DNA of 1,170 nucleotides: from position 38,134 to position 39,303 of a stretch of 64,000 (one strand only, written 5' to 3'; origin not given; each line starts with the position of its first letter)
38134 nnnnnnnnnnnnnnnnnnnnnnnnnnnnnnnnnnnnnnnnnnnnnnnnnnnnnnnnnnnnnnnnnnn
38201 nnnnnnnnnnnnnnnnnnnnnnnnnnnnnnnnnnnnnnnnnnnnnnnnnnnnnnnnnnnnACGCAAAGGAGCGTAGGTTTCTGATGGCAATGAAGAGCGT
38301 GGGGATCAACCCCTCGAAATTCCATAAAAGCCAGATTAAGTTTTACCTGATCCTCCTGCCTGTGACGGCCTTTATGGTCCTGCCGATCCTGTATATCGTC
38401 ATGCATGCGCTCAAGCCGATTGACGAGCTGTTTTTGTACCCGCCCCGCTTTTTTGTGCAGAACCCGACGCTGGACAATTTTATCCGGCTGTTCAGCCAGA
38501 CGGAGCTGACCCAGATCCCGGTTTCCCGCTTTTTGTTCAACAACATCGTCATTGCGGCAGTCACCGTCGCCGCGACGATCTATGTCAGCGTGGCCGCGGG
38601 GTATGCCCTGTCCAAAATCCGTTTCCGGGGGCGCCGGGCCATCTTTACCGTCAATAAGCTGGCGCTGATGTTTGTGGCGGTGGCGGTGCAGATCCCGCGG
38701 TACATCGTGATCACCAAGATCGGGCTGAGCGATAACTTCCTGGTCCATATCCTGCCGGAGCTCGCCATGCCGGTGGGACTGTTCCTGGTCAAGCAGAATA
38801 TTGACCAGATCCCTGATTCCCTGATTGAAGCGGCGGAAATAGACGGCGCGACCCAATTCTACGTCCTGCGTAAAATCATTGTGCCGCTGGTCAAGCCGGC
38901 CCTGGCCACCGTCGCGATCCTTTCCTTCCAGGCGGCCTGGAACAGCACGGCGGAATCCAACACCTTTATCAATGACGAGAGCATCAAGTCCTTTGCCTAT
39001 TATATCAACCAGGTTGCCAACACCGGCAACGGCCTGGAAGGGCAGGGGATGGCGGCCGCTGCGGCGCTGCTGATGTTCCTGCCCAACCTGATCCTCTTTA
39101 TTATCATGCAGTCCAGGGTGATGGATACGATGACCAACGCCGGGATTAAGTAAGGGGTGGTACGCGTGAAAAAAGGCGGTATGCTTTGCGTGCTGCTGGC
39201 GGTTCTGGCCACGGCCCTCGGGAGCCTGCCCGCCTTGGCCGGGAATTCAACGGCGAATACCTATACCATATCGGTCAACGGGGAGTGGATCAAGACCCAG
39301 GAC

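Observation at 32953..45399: Composite ATPase-less ABC import locus: two SBPs and two permease pairs split by a propeller-Yip1 membrane protein and a 760-aa unknown exoprotein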

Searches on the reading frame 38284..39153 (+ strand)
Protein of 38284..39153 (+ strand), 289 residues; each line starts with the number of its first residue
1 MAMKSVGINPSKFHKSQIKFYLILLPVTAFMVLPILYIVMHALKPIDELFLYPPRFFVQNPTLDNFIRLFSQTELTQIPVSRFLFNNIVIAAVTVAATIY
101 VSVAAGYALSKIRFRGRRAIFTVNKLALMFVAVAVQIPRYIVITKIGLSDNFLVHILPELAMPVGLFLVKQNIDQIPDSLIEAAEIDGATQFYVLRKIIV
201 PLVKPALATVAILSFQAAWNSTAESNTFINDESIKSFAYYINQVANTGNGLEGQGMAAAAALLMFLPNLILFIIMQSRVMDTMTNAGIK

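Call 4: search_protein_families(library=pfam, proteins=[window:38284-39153:+], max_evalue=0.01)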
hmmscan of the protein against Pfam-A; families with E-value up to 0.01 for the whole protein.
window:38284-39153:+ (289 aa): 1 family
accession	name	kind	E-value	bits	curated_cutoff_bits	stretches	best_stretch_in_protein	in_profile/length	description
PF00528.27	BPD_transp_1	-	2.3e-13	50.7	26.4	1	114-276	14-176/184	Binding-protein-dependent transport system inner membrane component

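Call 6: search_protein_families(library=ncbifam, proteins=[window:38284-39153:+], max_evalue=0.01)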
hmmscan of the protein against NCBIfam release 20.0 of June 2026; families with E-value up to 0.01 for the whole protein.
window:38284-39153:+ (289 aa): 18 families
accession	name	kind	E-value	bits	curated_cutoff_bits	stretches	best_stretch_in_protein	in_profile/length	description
NF008210.0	PRK10973.1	equivalog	1e-23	84.5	297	1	24-280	16-273/281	sn-glycerol-3-phosphate ABC transporter permease UgpE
NF008231.0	PRK10998.1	equivalog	4e-22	79.1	261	1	22-289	18-295/296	maltose ABC transporter permease MalG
NF040932.1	ABC_arch_GlcU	equivalog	1.4e-15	57.7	340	1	21-276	6-257/272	glucose ABC transporter permease GlcU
NF007047.0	PRK09500.1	equivalog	7.3e-11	42.1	326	1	27-274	14-247/257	spermidine/putrescine ABC transporter permease PotC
TIGR02141.1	modB_ABC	equivalog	2.2e-06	27.5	182.6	1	90-216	6-146/208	molybdate ABC transporter permease subunit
TIGR01581.1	Mo_ABC_porter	hypoth_equivalog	2.7e-06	27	210.3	1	87-217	26-170/225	ABC transporter permease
NF008049.0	PRK10782.1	subfamily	1.7e-05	24.6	212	1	114-213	53-152/217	methionine ABC transporter permease MetI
NF011624.0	PRK15050.1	equivalog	2.4e-05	23.6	247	1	173-264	184-274/297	2-aminoethylphosphonate ABC transporter permease subunit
NF006939.0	PRK09421.1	equivalog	4e-05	23.1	262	1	161-229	104-172/230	molybdate ABC transporter permease subunit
TIGR03226.1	PhnU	equivalog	8.1e-05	22.2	283.45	1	173-266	202-294/311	2-aminoethylphosphonate ABC transporter permease subunit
NF007852.0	PRK10561.1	equivalog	9.5e-05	22.4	335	1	171-281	179-289/295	sn-glycerol-3-phosphate ABC transporter permease UgpA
NF043073.1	MMSYN1_0195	equivalog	0.00019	19.7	1250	1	82-216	57-193/1021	spermidine/putrescine ABC transporter permease/substrate-binding protein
NF008232.0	PRK10999.1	equivalog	0.00033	19.5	392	1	161-221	386-446/520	maltose ABC transporter permease MalF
NF040931.1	ABC_arch_GlcT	equivalog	0.0005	19.8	360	1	153-213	148-206/278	glucose ABC transporter permease GlcT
TIGR02139.1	permease_CysT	equivalog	0.00055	19.6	246.1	1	161-218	143-200/265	sulfate ABC transporter permease subunit CysT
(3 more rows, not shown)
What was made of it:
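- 38284..39153 (+): perm1B: MalG/UgpE-type ABC importer permease. BPD_transp_1 (calls 4, 6).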
